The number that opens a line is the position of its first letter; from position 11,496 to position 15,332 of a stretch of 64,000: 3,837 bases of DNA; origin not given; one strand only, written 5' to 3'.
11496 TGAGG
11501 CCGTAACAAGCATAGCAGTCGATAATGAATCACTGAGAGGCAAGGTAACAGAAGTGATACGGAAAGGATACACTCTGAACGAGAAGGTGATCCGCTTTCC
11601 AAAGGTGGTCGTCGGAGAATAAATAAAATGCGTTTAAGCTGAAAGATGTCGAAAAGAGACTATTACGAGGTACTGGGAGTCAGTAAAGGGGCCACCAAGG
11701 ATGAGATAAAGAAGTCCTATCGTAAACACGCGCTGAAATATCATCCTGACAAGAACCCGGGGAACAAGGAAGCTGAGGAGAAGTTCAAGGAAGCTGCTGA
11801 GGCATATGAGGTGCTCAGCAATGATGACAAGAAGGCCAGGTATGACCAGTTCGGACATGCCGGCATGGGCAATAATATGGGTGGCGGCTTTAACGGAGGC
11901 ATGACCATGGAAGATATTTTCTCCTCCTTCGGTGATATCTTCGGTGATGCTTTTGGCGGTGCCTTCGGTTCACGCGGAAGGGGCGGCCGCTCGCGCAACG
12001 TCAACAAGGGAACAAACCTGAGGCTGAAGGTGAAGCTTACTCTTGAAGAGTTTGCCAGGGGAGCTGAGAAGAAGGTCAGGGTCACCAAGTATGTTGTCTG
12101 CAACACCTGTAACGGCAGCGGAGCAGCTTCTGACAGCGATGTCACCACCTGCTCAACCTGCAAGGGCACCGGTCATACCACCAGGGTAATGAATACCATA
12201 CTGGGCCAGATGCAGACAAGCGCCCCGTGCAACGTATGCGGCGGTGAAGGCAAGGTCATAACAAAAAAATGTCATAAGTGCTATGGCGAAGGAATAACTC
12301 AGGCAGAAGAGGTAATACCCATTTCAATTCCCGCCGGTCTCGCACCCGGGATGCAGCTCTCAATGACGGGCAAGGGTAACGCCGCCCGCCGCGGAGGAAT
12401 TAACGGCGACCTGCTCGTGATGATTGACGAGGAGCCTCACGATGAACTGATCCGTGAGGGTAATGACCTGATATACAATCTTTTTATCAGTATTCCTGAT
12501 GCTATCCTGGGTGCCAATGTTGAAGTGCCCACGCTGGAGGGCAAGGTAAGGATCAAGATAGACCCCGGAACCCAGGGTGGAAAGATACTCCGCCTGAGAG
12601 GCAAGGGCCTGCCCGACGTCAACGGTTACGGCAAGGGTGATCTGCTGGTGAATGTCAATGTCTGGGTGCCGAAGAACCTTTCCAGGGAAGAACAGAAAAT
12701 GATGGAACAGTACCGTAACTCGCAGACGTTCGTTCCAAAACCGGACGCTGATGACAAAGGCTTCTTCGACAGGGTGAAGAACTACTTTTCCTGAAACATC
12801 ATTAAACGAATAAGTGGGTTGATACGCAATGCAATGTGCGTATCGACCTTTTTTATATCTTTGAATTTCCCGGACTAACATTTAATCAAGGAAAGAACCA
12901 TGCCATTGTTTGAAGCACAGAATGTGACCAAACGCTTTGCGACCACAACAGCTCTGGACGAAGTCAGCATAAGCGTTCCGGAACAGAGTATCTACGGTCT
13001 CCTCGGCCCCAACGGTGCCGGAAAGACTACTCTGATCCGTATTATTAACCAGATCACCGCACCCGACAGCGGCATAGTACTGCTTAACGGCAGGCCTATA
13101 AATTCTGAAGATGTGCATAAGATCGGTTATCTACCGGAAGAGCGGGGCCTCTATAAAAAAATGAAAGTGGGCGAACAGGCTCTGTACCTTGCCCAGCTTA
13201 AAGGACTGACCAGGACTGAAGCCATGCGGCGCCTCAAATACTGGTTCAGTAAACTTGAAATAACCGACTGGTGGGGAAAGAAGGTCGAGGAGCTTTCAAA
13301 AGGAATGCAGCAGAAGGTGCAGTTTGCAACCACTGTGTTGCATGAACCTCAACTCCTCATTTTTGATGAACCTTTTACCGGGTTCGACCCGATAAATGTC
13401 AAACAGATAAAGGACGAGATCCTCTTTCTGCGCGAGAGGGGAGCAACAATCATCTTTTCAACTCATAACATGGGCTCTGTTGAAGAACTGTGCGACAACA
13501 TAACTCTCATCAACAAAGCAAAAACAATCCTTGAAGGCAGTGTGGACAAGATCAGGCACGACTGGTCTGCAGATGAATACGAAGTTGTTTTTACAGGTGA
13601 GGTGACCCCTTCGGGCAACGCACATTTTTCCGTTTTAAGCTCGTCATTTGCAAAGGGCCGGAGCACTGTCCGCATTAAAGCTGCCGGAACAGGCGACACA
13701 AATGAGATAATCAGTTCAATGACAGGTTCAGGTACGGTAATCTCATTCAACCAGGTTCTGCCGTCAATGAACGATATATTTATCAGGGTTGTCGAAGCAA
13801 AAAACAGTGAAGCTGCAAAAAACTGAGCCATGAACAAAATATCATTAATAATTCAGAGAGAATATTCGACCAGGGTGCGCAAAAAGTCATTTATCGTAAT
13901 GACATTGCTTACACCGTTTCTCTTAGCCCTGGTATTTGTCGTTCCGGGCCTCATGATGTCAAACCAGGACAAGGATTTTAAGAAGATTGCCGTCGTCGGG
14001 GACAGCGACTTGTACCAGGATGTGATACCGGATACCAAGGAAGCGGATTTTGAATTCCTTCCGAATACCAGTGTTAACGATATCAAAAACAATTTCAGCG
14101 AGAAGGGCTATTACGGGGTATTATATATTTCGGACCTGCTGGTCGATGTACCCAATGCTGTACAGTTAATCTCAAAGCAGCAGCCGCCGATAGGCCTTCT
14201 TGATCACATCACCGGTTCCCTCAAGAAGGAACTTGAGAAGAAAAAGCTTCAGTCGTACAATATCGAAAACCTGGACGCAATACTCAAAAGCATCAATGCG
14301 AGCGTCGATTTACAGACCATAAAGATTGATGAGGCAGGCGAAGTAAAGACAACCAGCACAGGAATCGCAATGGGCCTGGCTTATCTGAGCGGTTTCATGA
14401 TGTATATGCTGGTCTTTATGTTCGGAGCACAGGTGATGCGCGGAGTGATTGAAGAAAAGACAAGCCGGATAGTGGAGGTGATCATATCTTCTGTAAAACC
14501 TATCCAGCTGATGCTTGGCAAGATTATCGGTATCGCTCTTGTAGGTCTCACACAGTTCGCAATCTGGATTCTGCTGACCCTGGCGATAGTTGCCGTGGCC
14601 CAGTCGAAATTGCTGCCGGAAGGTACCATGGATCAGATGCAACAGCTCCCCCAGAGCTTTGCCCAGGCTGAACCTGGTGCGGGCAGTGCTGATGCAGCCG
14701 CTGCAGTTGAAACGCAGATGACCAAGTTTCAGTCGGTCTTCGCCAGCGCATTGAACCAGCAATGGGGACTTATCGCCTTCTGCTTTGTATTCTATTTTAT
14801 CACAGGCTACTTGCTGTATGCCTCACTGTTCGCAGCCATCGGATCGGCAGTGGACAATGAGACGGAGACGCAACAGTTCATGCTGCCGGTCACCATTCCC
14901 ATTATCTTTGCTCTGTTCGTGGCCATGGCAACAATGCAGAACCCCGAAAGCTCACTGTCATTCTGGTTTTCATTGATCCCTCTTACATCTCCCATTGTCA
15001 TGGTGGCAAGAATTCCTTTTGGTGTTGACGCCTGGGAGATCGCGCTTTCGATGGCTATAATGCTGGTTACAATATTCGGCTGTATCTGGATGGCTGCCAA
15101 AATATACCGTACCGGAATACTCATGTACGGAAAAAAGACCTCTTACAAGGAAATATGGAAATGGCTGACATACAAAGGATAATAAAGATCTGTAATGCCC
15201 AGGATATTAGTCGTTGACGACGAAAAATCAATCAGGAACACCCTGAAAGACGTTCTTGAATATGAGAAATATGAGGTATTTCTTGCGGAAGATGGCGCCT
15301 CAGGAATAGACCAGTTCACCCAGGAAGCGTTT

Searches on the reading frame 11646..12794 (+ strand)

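Call 42: search_protein_families(library=pfam, proteins=[window:11646-12794:+], max_evalue=0.00001)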
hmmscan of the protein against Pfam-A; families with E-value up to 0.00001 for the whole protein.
window:11646-12794:+ (382 aa): 3 families
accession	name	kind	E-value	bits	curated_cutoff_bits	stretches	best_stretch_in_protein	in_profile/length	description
PF01556.23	DnaJ_C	-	1.1e-44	152.6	26.6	1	126-342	2-152/152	DnaJ C terminal domain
PF00226.36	DnaJ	-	4.7e-28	97.5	27.8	1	5-67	1-63/63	DnaJ domain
PF00684.25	DnaJ_CXXCXGXG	-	5.1e-16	59.1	32.7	1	152-216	1-65/65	DnaJ central domain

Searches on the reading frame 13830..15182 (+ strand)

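Call 42: search_protein_families(library=pfam, proteins=[window:13830-15182:+], max_evalue=0.00001)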
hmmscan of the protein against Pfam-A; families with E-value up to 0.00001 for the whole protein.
window:13830-15182:+ (450 aa): 1 family
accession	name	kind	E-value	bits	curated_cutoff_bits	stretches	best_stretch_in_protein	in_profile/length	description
PF12698.13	ABC2_membrane_3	-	2.8e-58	198.1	31.6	1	19-423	1-346/347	ABC-2 family transporter protein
